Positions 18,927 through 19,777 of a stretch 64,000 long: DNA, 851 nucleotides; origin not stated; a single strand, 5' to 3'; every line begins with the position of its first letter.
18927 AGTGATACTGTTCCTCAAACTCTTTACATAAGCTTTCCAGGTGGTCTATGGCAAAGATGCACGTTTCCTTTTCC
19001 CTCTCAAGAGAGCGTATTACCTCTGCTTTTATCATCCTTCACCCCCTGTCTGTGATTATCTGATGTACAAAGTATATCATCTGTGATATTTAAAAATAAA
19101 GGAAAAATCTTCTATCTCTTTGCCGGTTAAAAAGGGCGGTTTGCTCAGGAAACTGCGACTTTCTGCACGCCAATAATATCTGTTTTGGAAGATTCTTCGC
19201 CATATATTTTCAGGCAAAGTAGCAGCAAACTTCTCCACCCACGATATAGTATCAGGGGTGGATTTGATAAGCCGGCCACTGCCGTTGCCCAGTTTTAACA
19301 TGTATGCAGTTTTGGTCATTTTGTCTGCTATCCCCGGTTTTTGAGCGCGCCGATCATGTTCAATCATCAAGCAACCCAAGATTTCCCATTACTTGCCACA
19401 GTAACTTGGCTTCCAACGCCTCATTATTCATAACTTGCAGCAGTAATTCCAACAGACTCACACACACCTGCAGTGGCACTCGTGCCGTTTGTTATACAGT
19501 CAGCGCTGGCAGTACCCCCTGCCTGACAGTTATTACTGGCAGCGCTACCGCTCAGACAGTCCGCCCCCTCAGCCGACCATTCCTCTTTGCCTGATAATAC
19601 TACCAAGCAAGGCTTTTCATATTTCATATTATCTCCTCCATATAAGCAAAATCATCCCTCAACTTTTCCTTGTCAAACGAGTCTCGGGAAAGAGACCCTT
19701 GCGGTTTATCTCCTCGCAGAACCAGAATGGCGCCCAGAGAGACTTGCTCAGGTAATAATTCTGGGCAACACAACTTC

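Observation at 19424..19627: Cys/Ser/Ala/Gly/Thr-rich 67-aa ORF as the precursor peptide, with repeated A-D-C/G-V-C motifs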

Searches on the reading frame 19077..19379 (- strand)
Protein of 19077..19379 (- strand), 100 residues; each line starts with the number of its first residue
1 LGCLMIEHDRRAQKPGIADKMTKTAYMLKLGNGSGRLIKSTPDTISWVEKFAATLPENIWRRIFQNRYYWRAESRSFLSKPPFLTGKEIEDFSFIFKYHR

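Call 5: search_protein_families(library=ncbifam, proteins=[window:19077-19379:-], max_evalue=0.01)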
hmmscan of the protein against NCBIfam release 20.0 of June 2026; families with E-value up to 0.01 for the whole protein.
window:19077-19379:- (100 aa): 0 families

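Call 6: search_protein_families(library=pfam, proteins=[window:19077-19379:-], max_evalue=0.01)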
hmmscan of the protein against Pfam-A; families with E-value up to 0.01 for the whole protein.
window:19077-19379:- (100 aa): 0 families

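Call 54: list_cluster_members(proteins=[window:19077-19379:-, window:18784-19035:-, window:18405-18794:-, window:19304-19594:+, window:19489-19755:+, window:19427-19606:-, window:19077-19259:-, window:16876-17544:-])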
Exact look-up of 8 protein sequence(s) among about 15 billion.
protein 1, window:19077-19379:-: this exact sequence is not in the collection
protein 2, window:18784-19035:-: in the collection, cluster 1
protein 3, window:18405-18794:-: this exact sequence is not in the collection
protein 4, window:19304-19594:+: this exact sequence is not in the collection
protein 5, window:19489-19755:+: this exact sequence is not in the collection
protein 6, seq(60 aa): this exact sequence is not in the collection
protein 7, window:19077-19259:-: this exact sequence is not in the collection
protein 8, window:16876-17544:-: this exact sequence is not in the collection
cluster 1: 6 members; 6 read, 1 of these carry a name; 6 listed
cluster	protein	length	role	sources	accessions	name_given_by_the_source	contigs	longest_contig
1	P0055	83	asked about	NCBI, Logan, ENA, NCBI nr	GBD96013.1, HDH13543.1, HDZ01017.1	MAG TPA: hypothetical protein ENG83_15340 [Nitrospirae bacterium] | hypothetical protein BMS3Abin06_00895 [bacterium BMS3Abin06]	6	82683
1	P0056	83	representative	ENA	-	-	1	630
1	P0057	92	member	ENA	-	-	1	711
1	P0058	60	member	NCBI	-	-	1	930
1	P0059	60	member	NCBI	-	-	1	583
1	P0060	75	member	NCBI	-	-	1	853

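Call 56: list_cluster_members(proteins=[window:19077-19319:-, window:19077-19367:-, window:19077-19301:-, window:19077-19370:-, window:19406-19594:+, window:19587-19886:+, window:19624-19803:-, window:19360-19479:-, window:19077-19238:-, window:19145-19279:-])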
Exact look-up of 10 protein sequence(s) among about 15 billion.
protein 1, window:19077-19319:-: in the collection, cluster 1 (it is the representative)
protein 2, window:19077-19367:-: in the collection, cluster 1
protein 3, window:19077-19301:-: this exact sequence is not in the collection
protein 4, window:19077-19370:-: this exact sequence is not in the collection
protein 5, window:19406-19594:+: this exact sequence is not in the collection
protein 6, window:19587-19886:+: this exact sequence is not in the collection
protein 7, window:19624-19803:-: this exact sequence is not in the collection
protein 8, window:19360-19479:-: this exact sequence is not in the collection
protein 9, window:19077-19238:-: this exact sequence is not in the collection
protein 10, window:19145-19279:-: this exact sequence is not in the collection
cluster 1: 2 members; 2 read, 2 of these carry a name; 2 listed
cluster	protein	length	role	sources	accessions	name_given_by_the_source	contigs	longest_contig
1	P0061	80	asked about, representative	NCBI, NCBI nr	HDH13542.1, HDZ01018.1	MAG TPA: hypothetical protein ENG83_15335 [Nitrospirae bacterium] | hypothetical protein [Nitrospirota bacterium]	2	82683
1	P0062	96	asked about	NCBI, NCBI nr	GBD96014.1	hypothetical protein BMS3Abin06_00896 [bacterium BMS3Abin06]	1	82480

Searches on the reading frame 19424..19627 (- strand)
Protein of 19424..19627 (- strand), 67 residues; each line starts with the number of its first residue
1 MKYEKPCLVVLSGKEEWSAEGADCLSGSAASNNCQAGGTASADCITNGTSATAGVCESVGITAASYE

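Call 5: search_protein_families(library=ncbifam, proteins=[window:19424-19627:-], max_evalue=0.01)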
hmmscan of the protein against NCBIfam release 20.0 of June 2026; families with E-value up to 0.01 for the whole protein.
window:19424-19627:- (67 aa): 0 families

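Call 6: search_protein_families(library=pfam, proteins=[window:19424-19627:-], max_evalue=0.01)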
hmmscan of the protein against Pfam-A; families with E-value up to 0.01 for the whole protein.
window:19424-19627:- (67 aa): 0 families

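Call 7: find_homologous_proteins(query=window:19427-19627:-, max_evalue=1)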
Query seq(67 aa): no candidate shares three 5-residue words with the query. No homologue found.
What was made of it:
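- Tried and rejected: The word-indexed homologue search with the peptide found nothing (call 7).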

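Call 17: search_protein_representatives(protein=window:19424-19627:-)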
Query: 67 residues. Proteins with E-value up to 0.001 (for the whole library): 9; up to 1e-10: 0; up to 1e-30: 0. The best 9 are listed.
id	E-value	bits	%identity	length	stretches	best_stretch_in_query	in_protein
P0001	9.5e-06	41.6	54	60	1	1-58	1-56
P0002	1.7e-05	40.8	51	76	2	1-51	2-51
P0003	2.0e-05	40.6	46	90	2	1-52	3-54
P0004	8.4e-05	38.6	42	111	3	2-59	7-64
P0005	2.7e-04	37.0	45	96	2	1-61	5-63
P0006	5.8e-04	36.0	51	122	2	1-57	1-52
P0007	6.2e-04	35.9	43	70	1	1-60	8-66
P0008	7.5e-04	35.6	52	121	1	1-58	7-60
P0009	7.6e-04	35.6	50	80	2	2-56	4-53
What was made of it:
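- On ScmA (NCBIfam TIGR04252, equivalog): phmmer finds 9 representatives at E of 1e-5 to 8e-4 (call 17).
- Tried and rejected: The exhaustive HMMER search was needed (call 17).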

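Call 20: find_homologous_proteins(query=A1, max_evalue=0.001)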
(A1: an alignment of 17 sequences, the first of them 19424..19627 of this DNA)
Query A1 (17 sequences) (67 aa, profile of the alignment): 43 proteins with E <= 0.001 among 2669 candidates.
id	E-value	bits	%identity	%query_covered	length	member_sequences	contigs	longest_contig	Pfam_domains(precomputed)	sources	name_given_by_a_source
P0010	1.1e-16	79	31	73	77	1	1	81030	-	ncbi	-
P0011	1.2e-16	78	32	75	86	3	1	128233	-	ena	-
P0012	1.2e-14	72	36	75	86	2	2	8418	-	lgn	-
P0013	2.0e-13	68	36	58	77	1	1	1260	-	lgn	-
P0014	5.4e-12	63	42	88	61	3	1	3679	-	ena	-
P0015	5.8e-12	63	45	76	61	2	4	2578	-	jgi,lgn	-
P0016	2.2e-11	61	39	88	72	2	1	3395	-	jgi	jgi:hypothetical protein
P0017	3.6e-11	61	39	88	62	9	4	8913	-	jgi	jgi:hypothetical protein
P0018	4.6e-11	60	34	79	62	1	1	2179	-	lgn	-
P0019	4.8e-11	60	45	76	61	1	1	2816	-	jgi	-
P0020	5.3e-11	60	44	64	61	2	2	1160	-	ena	-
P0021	6.0e-11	60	35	64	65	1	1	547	-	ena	-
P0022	1.6e-10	59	36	66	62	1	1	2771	-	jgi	jgi:hypothetical protein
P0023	1.7e-10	59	35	90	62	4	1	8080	-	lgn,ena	-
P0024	4.5e-10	57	30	72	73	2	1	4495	-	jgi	jgi:hypothetical protein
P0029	7.3e-9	53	33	85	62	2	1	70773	-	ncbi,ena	-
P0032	3.8e-8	51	39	76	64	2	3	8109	-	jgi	-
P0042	1.6e-6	46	27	64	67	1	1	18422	-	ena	-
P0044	2.1e-6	46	36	90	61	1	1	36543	-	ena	-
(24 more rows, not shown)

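Call 22: find_encoding_contigs(protein=P0029, flank=8000, max_places=2)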
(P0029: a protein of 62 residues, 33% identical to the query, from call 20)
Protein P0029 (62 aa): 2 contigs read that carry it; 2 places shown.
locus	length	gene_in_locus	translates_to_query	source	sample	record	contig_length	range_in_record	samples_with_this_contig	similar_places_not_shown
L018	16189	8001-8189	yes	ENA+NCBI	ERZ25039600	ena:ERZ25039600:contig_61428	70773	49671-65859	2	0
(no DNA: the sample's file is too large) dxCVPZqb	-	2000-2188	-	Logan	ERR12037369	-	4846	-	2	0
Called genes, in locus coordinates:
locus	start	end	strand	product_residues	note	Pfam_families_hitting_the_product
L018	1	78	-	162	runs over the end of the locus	-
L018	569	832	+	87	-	PF02604:PhdYeFM_antitox (weak)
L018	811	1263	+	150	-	-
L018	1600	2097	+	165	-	PF18765:Polbeta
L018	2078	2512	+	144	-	PF01934:HepT-like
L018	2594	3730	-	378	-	PF04055:Radical_SAM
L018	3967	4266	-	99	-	PF05402:PqqD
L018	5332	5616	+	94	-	PF05402:PqqD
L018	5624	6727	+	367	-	PF04055:Radical_SAM, PF13186:SPASM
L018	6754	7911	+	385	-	PF04055:Radical_SAM, PF13353:Fer4_12 (weak)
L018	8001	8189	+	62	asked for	-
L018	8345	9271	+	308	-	PF27840:ScmC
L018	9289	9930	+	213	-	PF10502:Peptidase_S26 (weak)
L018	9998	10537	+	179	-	-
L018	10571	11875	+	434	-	PF14907:NTP_transf_5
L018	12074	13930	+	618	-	PF00664:ABC_membrane, PF00005:ABC_tran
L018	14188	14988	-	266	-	PF13401:AAA_22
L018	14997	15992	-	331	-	PF13487:HD_5, PF01966:HD (weak)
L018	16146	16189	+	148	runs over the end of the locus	PF11141:DUF2914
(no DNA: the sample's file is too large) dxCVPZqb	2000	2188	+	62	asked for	-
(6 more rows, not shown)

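Call 23: find_encoding_contigs(protein=P0044, flank=8000, max_places=2)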
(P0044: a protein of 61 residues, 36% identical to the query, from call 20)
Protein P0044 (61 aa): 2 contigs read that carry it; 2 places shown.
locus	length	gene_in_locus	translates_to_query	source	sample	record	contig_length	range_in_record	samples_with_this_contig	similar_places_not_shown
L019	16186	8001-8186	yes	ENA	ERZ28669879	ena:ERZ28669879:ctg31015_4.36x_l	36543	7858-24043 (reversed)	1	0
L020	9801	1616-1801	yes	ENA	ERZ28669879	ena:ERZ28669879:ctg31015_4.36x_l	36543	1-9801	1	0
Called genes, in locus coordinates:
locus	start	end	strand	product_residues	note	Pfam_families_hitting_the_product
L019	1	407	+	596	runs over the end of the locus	PF05524:PEP-utilisers_N, PF00391:PEP-utilizers, PF02896:PEP-utilizers_C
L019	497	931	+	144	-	PF02590:SPOUT_MTase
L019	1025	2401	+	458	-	PF00089:Trypsin, PF10459:Peptidase_S46 (faint), PF13365:Trypsin_2, PF00595:PDZ (weak), PF13180:PDZ_2, PF17820:PDZ_6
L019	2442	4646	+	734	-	PF00595:PDZ (weak), PF13180:PDZ_2 (weak), PF17820:PDZ_6 (weak)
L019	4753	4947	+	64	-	-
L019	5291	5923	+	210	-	PF14094:DUF4272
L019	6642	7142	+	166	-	-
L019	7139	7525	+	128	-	-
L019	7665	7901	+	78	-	-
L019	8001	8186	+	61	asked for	-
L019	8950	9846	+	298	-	PF01012:ETF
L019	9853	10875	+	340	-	PF01012:ETF, PF00766:ETF_alpha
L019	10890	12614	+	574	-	PF02771:Acyl-CoA_dh_N, PF02770:Acyl-CoA_dh_M, PF00441:Acyl-CoA_dh_1, PF08028:Acyl-CoA_dh_2, PF12186:AcylCoA_dehyd_C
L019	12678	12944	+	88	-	PF01192:RNA_pol_Rpb6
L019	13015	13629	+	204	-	PF00873:ACR_tran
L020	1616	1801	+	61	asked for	-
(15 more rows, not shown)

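Call 24: find_encoding_contigs(protein=P0042, flank=8000, max_places=2)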
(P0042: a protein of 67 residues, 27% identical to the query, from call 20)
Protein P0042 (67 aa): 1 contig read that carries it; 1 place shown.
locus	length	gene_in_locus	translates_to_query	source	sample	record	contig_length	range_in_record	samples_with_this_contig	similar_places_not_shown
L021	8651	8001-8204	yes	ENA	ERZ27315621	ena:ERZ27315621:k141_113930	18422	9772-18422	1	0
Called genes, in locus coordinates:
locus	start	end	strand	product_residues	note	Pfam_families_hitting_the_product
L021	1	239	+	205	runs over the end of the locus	PF02585:PIG-L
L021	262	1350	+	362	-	PF01041:DegT_DnrJ_EryC1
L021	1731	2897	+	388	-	PF00953:Glycos_transf_4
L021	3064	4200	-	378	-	PF14907:NTP_transf_5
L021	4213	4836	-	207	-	PF00717:Peptidase_S24 (weak), PF10502:Peptidase_S26 (weak)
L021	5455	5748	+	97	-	PF05402:PqqD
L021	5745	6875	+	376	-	PF13353:Fer4_12 (weak), PF04055:Radical_SAM, PF13186:SPASM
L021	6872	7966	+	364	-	PF13353:Fer4_12 (weak), PF04055:Radical_SAM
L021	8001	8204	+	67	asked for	-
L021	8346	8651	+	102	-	?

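Call 31: find_encoding_contigs(protein=P0017, flank=8000, max_places=1)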
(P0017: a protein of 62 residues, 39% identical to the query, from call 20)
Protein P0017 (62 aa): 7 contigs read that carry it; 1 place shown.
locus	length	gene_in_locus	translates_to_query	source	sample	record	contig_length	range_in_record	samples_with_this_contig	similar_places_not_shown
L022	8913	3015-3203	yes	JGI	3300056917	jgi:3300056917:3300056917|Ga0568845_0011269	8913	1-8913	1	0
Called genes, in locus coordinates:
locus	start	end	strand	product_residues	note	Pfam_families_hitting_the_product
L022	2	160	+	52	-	?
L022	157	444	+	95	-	PF05402:PqqD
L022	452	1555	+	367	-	PF04055:Radical_SAM, PF13353:Fer4_12 (faint), PF13186:SPASM (weak)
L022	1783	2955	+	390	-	PF13353:Fer4_12, PF04055:Radical_SAM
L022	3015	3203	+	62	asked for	-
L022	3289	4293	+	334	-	PF27840:ScmC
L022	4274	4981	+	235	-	PF10502:Peptidase_S26 (weak)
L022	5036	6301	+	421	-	PF14907:NTP_transf_5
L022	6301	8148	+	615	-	PF00664:ABC_membrane, PF00005:ABC_tran, PF13304:AAA_21 (faint)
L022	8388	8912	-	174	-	?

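Call 32: find_encoding_contigs(protein=P0024, flank=8000, max_places=1)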
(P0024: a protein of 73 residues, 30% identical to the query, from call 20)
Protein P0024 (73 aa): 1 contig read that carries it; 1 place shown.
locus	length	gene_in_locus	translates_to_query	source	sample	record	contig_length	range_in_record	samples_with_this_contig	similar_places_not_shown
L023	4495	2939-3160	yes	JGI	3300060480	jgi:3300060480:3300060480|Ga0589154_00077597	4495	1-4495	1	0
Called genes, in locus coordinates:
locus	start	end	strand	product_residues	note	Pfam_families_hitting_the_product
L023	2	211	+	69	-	?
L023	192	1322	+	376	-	PF04055:Radical_SAM, PF13353:Fer4_12 (weak), PF13186:SPASM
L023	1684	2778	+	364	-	PF04055:Radical_SAM, PF13353:Fer4_12 (weak), PF13186:SPASM (weak)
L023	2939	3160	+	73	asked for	-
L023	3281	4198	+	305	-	PF27840:ScmC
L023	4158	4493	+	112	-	?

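Call 33: find_encoding_contigs(protein=P0032, flank=8000, max_places=1)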
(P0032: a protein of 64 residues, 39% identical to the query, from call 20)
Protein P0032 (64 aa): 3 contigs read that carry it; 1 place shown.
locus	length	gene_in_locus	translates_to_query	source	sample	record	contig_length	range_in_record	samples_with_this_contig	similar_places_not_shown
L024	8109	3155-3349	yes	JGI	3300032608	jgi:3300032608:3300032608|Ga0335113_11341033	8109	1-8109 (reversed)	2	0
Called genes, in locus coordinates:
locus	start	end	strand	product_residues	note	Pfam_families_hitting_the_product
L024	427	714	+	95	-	PF05402:PqqD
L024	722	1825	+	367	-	PF04055:Radical_SAM, PF13353:Fer4_12 (weak), PF13186:SPASM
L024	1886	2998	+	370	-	PF04055:Radical_SAM, PF13353:Fer4_12 (weak)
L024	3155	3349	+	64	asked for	-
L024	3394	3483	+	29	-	-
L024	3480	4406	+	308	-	PF27840:ScmC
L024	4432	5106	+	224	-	PF10502:Peptidase_S26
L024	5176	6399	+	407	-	PF14907:NTP_transf_5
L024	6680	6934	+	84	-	-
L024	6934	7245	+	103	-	PF02452:PemK_toxin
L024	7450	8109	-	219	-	?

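Call 34: find_encoding_contigs(protein=P0012, flank=8000, max_places=1)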
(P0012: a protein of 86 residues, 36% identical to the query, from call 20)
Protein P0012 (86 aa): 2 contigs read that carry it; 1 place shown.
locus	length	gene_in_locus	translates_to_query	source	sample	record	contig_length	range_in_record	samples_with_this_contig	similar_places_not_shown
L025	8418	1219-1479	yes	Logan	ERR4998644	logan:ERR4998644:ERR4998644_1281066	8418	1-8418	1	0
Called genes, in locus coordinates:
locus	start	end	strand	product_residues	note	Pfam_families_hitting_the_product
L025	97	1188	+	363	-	PF13353:Fer4_12 (weak), PF04055:Radical_SAM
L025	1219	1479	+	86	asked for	-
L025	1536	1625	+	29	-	-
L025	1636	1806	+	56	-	-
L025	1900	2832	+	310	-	PF27840:ScmC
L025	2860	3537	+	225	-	-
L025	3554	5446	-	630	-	PF00916:Sulfate_transp, PF01740:STAS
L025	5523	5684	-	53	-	-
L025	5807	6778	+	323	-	PF01261:AP_endonuc_2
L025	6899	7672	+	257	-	PF00557:Peptidase_M24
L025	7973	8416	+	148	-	?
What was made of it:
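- On ScmA (NCBIfam TIGR04252, equivalog): The peptide gene lies between scmF and scmC, as in L018 and L022-L025 (calls 22, 31-34).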

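Call 44: search_protein_families(library=ncbifam, alignment_id=A1, max_evalue=1)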
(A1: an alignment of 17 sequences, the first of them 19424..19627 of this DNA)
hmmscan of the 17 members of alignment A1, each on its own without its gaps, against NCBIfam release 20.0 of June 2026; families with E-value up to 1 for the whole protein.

A. member 1, window:19424-19627:- (67 aa): 1 family
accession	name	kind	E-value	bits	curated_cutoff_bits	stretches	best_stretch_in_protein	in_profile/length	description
TIGR04252.1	SCM_precur_ScmA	equivalog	0.022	15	35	1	3-42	1-40/49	SynChlorMet cassette protein ScmA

B. families by the number of members that match (of 17 scanned): 2 families
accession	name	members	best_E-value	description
TIGR04252.1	SCM_precur_ScmA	10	4.3e-09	SynChlorMet cassette protein ScmA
NF033521.1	lasso_leader_L3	1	0.043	lasso RiPP family leader peptide-containing protein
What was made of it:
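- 19424..19627 (-): scmA-like precursor peptide gene, 67 aa plus stop. Weak TIGR04252 match (call 44).
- On ScmA (NCBIfam TIGR04252, equivalog): 15.0 bits, E = 0.022, residues 3-42 on model positions 1-40 of 49 (call 44).
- On Ranthipeptide / sactipeptide precursors: The peptide matches no such model (calls 5, 44).
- Closest known: NCBIfam TIGR04252, SynChlorMet cassette protein ScmA. Same: Window residues 3-42 align to model positions 1-40 of 49 (call 44). 10 of 17 aligned family members match the model, best E = 4.3e-9 (call 44).
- It matches TIGR04252 ScmA weakly (call 44). The window peptide is below the ScmA model cutoff: 15 bits against 35 (call 44).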

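Call 46: search_protein_families(library=ncbifam, proteins=[P0001, P0002, P0006, P0009, P0023, P0017, P0029, P0011, P0042, P0024], max_evalue=1)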
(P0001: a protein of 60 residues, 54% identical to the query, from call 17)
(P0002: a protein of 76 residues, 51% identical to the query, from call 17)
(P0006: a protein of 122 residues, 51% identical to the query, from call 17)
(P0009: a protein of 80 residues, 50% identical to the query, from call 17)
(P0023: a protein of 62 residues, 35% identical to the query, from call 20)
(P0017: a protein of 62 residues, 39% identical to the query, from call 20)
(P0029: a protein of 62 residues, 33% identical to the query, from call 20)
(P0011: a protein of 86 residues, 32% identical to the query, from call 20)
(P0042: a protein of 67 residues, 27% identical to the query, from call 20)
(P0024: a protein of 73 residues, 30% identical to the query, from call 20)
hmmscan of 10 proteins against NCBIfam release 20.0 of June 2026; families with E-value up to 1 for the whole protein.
P0001 (60 aa): 1 family
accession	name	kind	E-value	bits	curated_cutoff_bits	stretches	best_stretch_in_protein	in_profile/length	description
TIGR04252.1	SCM_precur_ScmA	equivalog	0.3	11.3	35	0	19-52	14-49/49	SynChlorMet cassette protein ScmA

P0002 (76 aa): 0 families

P0006 (122 aa): 1 family
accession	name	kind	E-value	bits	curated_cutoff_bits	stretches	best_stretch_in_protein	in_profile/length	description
TIGR04252.1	SCM_precur_ScmA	equivalog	5.3e-06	26.6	35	1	3-35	1-33/49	SynChlorMet cassette protein ScmA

P0009 (80 aa): 1 family
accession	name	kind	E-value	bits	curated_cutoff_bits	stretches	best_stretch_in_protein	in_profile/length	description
TIGR04252.1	SCM_precur_ScmA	equivalog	0.0057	16.9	35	0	56-78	21-45/49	SynChlorMet cassette protein ScmA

P0023 (62 aa): 0 families

P0017 (62 aa): 1 family
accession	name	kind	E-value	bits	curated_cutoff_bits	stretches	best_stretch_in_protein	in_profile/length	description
TIGR04252.1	SCM_precur_ScmA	equivalog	1.7e-05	25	35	1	5-52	1-47/49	SynChlorMet cassette protein ScmA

P0029 (62 aa): 1 family
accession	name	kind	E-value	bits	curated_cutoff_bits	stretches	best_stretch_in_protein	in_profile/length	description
TIGR04252.1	SCM_precur_ScmA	equivalog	1.8e-06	28.1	35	1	5-55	1-49/49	SynChlorMet cassette protein ScmA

P0011 (86 aa): 0 families

P0042 (67 aa): 1 family
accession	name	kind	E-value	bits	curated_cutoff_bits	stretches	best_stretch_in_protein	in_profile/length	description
NF033521.1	lasso_leader_L3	domain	0.044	13.9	19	1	8-20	1-13/20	lasso RiPP family leader peptide-containing protein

P0024 (73 aa): 0 families
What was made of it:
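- On ScmA (NCBIfam TIGR04252, equivalog): Relatives inside proven cassettes also fall short, at 11-28 bits (call 46).
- Closest known: NCBIfam TIGR04252, SynChlorMet cassette protein ScmA. Different: None of the 10 relatives scanned individually reaches the cutoff either, the best being 28.1 bits (call 46).
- Closest known: Lasso peptide leader / B1. Same: One family member weakly hits lasso_leader_L3 (call 46).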

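Call 50: find_encoding_contigs(protein=P0006, flank=8000, max_places=2)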
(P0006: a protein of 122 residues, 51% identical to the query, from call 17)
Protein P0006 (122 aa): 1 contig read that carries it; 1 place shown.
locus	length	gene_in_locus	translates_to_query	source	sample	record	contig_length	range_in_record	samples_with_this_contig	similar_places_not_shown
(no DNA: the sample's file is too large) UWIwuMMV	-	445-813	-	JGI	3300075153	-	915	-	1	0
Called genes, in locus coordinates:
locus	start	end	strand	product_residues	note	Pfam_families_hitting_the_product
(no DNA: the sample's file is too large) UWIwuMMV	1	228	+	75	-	?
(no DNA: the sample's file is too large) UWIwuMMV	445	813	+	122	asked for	-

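Call 51: find_encoding_contigs(protein=P0002, flank=8000, max_places=2)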
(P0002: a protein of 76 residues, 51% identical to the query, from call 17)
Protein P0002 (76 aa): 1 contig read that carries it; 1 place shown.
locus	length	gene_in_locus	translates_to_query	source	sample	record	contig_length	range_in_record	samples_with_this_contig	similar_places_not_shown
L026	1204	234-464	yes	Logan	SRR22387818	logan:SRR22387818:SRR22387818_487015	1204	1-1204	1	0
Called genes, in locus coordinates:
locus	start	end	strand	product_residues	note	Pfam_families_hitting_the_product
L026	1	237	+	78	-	?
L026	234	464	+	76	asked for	-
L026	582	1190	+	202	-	PF10502:Peptidase_S26 (weak)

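Call 53: list_cluster_members(proteins=[window:19424-19627:-, window:19659-20747:-, window:17504-18391:-])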
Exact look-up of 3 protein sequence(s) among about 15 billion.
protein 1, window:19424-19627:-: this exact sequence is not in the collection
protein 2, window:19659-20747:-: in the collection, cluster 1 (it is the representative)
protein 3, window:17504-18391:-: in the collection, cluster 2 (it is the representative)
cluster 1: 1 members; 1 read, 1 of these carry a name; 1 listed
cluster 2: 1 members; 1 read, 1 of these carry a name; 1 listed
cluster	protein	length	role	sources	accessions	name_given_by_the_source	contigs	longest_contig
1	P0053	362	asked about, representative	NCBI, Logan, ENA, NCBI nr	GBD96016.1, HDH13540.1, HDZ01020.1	MAG TPA: SynChlorMet cassette radical SAM/SPASM protein ScmF [Nitrospirae bacterium] | antilisterial bacteriocin subtilosin biosynthesis protein AlbA [bacterium BMS3Abin06]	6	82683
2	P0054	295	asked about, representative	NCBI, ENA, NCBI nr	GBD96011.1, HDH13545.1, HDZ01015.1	MAG TPA: SynChlorMet cassette protein ScmC [Nitrospirae bacterium] | hypothetical protein BMS3Abin06_00893 [bacterium BMS3Abin06]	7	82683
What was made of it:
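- Its exact sequence is absent from the 15-billion-protein collection (call 53). The exact sequence is not in the protein collection (call 53).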
